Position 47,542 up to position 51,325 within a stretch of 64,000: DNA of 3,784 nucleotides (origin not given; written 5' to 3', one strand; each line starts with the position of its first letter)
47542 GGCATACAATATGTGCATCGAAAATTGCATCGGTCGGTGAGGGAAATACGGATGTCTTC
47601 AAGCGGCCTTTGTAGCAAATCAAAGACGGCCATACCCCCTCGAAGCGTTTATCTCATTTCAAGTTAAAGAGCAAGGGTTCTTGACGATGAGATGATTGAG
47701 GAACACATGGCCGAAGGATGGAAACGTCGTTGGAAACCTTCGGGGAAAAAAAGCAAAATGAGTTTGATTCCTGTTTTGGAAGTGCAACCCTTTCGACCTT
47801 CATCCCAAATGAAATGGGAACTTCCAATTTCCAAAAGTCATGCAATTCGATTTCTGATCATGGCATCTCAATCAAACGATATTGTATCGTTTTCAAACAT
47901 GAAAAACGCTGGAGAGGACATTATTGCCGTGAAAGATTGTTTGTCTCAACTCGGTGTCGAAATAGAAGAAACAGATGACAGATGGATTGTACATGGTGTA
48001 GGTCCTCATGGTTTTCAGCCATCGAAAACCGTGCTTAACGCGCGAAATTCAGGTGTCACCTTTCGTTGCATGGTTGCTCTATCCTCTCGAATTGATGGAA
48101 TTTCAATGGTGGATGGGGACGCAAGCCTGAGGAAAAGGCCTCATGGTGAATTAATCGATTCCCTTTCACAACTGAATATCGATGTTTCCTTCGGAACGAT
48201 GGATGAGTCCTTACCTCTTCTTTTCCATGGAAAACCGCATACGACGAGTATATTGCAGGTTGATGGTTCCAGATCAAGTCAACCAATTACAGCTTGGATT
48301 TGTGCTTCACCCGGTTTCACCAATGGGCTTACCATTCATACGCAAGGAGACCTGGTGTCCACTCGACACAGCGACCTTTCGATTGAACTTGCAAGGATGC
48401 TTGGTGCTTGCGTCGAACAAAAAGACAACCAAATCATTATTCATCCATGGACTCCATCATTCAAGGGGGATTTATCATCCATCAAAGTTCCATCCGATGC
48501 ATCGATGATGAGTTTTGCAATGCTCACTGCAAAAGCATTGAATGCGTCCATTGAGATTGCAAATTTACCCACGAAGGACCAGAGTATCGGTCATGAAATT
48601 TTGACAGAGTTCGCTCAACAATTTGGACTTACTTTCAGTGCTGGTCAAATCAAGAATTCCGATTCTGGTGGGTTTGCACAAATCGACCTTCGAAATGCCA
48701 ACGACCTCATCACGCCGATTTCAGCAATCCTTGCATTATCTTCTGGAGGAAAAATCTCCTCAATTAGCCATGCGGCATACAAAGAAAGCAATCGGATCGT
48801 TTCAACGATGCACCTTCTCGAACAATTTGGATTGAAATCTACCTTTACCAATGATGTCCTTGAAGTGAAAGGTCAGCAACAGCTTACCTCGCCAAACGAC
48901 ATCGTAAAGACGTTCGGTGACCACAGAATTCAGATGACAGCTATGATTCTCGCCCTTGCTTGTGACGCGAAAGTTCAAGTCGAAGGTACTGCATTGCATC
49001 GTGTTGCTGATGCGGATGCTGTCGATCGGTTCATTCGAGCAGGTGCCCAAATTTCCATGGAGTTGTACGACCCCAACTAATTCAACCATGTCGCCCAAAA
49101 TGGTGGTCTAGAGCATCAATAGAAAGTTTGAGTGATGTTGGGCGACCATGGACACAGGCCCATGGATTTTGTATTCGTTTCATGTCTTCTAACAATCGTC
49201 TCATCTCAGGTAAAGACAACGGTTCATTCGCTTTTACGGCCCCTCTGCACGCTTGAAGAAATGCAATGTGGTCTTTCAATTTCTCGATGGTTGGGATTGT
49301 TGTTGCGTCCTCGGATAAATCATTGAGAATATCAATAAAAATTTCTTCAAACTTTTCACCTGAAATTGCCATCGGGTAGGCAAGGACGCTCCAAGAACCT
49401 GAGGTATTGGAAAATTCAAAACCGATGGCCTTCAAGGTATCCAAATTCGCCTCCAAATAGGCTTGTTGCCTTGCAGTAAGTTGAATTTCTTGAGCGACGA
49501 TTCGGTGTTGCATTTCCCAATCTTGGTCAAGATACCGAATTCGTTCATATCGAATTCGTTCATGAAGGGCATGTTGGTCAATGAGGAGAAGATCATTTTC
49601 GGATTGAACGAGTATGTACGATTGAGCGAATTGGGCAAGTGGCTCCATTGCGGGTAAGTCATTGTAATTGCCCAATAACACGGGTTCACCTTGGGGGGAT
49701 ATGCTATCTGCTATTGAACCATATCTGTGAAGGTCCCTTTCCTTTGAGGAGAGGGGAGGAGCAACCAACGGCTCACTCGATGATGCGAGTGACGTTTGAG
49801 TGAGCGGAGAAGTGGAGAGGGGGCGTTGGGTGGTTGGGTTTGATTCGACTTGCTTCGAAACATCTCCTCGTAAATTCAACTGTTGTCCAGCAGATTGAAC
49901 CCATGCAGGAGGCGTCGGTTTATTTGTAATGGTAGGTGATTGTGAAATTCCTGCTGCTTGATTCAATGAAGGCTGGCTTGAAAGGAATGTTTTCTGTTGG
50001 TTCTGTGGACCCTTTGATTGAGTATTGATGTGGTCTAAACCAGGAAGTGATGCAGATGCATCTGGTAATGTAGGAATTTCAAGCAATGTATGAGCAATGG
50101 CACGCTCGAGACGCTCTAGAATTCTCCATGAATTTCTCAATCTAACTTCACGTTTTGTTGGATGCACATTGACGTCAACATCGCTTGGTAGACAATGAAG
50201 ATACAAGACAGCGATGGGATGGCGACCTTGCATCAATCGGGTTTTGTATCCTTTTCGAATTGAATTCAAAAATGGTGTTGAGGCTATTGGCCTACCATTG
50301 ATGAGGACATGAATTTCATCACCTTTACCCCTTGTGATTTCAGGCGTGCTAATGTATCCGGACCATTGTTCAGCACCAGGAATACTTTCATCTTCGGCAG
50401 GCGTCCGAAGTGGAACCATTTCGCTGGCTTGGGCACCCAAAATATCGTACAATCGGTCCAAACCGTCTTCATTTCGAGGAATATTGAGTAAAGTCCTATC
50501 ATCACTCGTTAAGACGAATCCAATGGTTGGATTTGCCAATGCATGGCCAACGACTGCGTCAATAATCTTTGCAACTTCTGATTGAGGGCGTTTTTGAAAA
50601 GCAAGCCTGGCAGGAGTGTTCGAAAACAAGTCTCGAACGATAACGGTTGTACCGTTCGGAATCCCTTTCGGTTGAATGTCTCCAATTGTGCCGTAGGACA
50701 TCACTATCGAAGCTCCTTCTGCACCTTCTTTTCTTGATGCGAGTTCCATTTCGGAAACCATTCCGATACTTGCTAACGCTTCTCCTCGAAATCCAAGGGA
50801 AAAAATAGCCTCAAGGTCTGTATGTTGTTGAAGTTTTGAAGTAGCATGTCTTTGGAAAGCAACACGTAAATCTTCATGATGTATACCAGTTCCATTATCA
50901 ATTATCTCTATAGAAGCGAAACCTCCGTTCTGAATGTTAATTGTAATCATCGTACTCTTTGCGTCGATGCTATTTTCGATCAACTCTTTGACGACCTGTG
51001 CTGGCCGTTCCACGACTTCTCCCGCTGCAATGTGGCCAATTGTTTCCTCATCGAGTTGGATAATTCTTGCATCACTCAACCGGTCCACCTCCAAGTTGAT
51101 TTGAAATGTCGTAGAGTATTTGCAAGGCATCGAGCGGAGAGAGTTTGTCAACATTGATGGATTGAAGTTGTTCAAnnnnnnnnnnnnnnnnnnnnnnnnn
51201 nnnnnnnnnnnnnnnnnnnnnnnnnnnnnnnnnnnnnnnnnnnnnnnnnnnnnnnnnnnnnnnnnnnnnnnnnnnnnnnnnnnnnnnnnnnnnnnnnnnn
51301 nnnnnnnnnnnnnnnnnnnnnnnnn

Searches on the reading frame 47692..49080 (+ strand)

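Call 70: search_protein_families(library=pfam, proteins=[window:47692-49080:+], max_evalue=0.00001)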
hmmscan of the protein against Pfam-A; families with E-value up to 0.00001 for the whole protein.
window:47692-49080:+ (462 aa): 1 family
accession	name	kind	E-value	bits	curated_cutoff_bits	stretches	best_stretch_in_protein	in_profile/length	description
PF00275.25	EPSP_synthase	-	4.5e-48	164.4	22.8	1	44-432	13-402/417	EPSP synthase (3-phosphoshikimate 1-carboxyvinyltransferase)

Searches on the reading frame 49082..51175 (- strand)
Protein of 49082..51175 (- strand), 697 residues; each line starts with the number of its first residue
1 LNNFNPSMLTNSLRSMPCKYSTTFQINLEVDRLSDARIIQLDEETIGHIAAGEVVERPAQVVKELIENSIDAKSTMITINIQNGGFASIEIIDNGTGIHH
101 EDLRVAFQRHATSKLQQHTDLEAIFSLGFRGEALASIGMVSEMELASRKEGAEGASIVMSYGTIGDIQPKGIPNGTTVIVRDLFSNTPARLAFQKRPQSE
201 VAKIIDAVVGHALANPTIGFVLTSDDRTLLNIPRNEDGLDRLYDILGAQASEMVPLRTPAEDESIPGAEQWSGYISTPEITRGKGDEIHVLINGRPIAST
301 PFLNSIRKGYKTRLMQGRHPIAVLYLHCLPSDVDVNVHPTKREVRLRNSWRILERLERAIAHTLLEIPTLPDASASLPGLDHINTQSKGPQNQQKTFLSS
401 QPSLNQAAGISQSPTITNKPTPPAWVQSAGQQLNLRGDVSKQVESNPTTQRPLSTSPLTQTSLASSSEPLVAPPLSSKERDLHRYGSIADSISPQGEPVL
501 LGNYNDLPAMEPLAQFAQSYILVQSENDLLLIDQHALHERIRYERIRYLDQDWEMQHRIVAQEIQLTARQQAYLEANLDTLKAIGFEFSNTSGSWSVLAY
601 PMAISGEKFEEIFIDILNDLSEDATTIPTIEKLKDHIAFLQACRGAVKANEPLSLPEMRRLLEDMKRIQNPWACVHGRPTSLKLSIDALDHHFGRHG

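Call 70: search_protein_families(library=pfam, proteins=[window:49082-51175:-], max_evalue=0.00001)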
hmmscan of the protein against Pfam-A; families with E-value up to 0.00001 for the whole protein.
window:49082-51175:- (697 aa): 4 families
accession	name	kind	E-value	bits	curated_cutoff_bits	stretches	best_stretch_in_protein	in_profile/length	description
PF08676.16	MutL_C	-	8e-30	103.8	25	1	513-653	1-142/142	MutL C terminal dimerisation domain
PF01119.25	DNA_mis_repair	-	3e-28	98.3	26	1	264-364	22-118/119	DNA mismatch repair protein, C-terminal domain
PF13589.12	HATPase_c_3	-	2.8e-14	53.7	25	1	59-155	4-100/137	Histidine kinase-, DNA gyrase B-, and HSP90-like ATPase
PF02518.31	HATPase_c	-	5.5e-09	36.9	26.4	1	56-112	4-63/111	Histidine kinase-, DNA gyrase B-, and HSP90-like ATPase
